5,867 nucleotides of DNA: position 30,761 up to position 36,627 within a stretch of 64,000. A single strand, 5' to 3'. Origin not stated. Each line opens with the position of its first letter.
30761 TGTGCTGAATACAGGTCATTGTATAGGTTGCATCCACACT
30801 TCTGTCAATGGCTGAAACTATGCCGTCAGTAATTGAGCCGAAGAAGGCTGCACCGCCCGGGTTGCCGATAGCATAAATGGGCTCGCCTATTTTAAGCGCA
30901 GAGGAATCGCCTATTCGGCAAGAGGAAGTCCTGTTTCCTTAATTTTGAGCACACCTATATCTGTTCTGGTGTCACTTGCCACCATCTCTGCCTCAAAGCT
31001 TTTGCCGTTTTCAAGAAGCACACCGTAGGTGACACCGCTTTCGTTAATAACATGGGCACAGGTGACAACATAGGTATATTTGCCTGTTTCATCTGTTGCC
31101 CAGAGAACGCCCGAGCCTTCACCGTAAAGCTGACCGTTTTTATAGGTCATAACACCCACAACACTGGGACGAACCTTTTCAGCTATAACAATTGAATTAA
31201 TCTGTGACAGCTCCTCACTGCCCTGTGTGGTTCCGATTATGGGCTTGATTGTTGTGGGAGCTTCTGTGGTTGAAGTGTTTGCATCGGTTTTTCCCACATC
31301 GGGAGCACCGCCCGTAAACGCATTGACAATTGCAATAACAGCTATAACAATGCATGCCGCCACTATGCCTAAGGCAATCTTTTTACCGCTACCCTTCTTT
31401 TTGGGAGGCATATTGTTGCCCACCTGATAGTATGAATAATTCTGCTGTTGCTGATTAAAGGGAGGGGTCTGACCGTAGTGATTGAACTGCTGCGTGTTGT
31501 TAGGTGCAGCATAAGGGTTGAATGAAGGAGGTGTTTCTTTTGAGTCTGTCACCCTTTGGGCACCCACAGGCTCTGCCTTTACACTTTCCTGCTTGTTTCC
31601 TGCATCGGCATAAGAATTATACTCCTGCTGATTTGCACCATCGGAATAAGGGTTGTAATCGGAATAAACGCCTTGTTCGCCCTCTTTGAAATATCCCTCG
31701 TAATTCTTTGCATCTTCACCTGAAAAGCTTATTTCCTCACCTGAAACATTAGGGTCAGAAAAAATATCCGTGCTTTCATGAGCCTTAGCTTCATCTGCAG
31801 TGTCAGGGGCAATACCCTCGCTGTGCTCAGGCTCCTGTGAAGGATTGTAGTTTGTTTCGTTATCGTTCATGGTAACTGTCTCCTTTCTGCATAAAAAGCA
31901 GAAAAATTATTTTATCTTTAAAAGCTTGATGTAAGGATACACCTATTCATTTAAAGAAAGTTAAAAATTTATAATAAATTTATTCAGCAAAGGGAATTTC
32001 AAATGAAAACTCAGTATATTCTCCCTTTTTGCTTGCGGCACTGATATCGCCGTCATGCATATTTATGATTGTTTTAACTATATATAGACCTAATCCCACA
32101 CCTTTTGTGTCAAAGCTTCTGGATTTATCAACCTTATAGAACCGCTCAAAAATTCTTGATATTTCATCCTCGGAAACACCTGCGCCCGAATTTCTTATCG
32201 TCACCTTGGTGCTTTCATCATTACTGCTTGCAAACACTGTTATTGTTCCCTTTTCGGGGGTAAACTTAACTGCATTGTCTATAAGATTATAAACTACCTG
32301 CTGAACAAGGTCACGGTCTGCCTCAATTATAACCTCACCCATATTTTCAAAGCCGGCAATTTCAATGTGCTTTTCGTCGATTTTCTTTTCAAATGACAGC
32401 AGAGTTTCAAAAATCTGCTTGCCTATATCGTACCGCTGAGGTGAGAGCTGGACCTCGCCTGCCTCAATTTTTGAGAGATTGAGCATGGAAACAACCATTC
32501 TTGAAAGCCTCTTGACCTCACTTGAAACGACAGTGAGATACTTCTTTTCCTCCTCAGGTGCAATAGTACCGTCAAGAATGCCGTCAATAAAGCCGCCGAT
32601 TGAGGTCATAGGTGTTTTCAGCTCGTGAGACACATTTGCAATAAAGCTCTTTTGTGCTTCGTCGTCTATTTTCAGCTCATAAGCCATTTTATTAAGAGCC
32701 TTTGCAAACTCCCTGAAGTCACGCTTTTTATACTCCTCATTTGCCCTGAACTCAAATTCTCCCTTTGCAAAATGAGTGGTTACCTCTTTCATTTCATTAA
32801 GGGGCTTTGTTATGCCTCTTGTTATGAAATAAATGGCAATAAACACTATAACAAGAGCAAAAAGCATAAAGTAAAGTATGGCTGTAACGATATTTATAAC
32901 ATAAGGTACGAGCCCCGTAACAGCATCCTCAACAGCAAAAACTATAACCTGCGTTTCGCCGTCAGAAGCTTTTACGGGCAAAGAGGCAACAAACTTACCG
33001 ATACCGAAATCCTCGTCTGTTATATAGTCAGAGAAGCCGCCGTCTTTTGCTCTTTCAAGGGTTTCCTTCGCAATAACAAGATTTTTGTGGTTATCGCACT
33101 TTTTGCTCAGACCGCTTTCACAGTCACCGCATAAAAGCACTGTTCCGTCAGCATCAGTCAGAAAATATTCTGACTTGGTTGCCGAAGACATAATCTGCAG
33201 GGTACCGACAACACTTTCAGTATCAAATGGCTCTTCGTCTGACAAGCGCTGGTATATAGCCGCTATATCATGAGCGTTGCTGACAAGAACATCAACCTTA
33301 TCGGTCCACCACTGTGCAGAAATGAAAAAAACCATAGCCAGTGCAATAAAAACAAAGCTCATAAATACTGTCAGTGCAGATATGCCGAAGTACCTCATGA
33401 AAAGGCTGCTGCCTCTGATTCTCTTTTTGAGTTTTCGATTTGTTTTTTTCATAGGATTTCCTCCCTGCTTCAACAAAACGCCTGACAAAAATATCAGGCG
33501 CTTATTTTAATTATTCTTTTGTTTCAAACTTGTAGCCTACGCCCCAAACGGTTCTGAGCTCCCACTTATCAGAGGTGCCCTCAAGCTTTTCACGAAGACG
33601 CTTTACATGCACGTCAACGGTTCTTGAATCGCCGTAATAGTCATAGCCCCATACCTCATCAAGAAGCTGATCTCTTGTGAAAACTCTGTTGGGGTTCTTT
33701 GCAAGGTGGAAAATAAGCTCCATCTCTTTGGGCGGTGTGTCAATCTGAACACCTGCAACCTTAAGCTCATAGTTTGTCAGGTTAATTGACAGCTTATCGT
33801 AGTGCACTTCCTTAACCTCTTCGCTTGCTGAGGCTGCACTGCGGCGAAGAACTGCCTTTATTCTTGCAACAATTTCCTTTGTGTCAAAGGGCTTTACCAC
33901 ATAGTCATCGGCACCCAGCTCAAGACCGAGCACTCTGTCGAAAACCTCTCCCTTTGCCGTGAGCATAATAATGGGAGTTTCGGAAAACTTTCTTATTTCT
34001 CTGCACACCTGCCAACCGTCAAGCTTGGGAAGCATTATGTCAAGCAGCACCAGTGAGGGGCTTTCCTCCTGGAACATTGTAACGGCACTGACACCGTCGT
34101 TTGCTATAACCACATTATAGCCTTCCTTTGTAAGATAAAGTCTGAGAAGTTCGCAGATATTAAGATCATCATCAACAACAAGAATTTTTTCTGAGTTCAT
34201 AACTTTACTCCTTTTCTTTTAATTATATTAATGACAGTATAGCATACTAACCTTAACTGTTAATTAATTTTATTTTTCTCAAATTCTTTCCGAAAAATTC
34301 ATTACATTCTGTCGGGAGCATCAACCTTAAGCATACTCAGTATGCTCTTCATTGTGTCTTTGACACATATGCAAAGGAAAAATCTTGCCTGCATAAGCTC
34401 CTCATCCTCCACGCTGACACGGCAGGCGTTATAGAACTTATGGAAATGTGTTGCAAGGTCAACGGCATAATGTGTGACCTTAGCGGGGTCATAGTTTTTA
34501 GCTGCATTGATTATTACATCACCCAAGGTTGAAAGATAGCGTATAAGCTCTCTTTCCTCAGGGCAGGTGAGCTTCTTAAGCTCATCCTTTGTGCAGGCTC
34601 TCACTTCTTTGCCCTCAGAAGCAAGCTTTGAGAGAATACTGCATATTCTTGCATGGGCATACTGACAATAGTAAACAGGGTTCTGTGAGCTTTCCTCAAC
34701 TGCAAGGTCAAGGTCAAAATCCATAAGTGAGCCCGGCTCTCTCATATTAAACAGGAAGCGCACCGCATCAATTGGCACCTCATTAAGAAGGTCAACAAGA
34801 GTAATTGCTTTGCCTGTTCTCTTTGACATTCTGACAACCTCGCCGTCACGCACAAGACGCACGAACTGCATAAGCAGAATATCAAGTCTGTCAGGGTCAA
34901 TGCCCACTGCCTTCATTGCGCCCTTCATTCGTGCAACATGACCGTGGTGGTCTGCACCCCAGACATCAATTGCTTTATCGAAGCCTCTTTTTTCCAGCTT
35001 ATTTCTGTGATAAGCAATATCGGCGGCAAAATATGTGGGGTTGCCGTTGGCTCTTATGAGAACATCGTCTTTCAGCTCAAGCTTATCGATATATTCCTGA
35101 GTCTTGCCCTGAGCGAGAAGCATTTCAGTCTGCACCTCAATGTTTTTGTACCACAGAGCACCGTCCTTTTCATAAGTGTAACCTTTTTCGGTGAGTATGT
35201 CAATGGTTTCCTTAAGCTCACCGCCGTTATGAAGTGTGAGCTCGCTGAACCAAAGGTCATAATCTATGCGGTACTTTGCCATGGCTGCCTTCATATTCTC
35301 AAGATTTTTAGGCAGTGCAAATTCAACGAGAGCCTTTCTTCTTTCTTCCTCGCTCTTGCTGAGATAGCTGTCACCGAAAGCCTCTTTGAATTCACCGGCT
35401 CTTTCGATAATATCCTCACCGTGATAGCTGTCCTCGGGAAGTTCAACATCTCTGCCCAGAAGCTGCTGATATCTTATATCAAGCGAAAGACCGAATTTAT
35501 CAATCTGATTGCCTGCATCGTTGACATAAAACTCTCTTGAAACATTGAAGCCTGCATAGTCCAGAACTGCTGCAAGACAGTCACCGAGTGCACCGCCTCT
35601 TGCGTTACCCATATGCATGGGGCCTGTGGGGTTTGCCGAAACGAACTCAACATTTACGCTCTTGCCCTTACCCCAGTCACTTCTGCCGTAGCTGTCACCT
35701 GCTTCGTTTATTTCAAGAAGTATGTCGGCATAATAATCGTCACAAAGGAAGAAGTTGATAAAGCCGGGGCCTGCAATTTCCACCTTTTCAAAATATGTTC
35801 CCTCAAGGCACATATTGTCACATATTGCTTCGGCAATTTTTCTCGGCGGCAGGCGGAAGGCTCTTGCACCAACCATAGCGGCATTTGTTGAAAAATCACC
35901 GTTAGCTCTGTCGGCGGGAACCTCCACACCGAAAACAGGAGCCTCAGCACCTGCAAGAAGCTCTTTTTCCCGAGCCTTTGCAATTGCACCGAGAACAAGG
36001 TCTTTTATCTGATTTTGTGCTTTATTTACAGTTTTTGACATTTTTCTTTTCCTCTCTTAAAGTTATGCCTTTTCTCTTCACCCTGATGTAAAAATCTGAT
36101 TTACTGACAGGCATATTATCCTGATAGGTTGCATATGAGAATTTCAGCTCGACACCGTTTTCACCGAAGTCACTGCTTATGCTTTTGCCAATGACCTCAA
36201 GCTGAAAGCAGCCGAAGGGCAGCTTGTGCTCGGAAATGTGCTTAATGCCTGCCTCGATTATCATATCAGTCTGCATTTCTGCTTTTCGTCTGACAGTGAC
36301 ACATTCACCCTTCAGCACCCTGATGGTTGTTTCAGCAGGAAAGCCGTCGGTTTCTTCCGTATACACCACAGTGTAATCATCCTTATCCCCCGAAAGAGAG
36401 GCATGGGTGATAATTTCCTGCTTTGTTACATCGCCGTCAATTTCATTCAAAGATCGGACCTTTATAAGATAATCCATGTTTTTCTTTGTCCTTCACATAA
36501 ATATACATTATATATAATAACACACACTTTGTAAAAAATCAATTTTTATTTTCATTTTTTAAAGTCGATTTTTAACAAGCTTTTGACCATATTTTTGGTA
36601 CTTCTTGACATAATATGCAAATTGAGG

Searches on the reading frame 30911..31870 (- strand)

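Call 81: search_protein_families(library=pfam, proteins=[window:30911-31870:-], max_evalue=0.001)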
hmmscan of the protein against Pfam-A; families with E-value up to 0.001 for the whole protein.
window:30911-31870:- (319 aa): 1 family
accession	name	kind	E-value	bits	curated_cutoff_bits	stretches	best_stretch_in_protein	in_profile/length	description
PF13365.12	Trypsin_2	-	7.4e-08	33.7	27.6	1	252-316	1-67/144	Trypsin-like peptidase domain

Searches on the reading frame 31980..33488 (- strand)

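Call 80: search_protein_families(library=pfam, proteins=[window:31980-33488:-], max_evalue=0.00001)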
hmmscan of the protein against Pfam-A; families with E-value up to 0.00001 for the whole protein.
window:31980-33488:- (502 aa): 2 families
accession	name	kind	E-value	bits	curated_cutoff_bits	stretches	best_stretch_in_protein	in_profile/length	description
PF02518.31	HATPase_c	-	2.8e-27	95.8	26.4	1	391-501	2-110/111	Histidine kinase-, DNA gyrase B-, and HSP90-like ATPase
PF00512.31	HisKA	-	1.7e-16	60.4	26.9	1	279-344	2-66/66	His Kinase A (phospho-acceptor) domain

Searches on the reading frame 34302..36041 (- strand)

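Call 80: search_protein_families(library=pfam, proteins=[window:34302-36041:-], max_evalue=0.00001)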
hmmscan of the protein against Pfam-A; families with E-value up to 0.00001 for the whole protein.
window:34302-36041:- (579 aa): 3 families
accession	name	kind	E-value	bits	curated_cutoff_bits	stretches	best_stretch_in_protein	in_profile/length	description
PF05746.21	DALR_1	-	1.5e-30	106.1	22.3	1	460-579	2-117/117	DALR anticodon binding domain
PF03485.21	Arg_tRNA_synt_N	-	9.7e-21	74.6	21.5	1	11-99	2-85/85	Arginyl tRNA synthetase N terminal domain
PF00750.26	tRNA-synt_1d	-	2.7e-16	59.9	23.3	1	124-427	17-303/349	tRNA synthetases class I (R), catalytic domain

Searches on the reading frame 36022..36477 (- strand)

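Call 80: search_protein_families(library=pfam, proteins=[window:36022-36477:-], max_evalue=0.00001)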
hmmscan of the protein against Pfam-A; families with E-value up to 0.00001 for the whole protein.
window:36022-36477:- (151 aa): 1 family
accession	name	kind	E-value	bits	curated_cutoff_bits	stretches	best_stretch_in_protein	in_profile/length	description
PF09148.16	DUF1934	-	3.6e-18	66.2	22.5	1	5-129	1-126/128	Domain of unknown function (DUF1934)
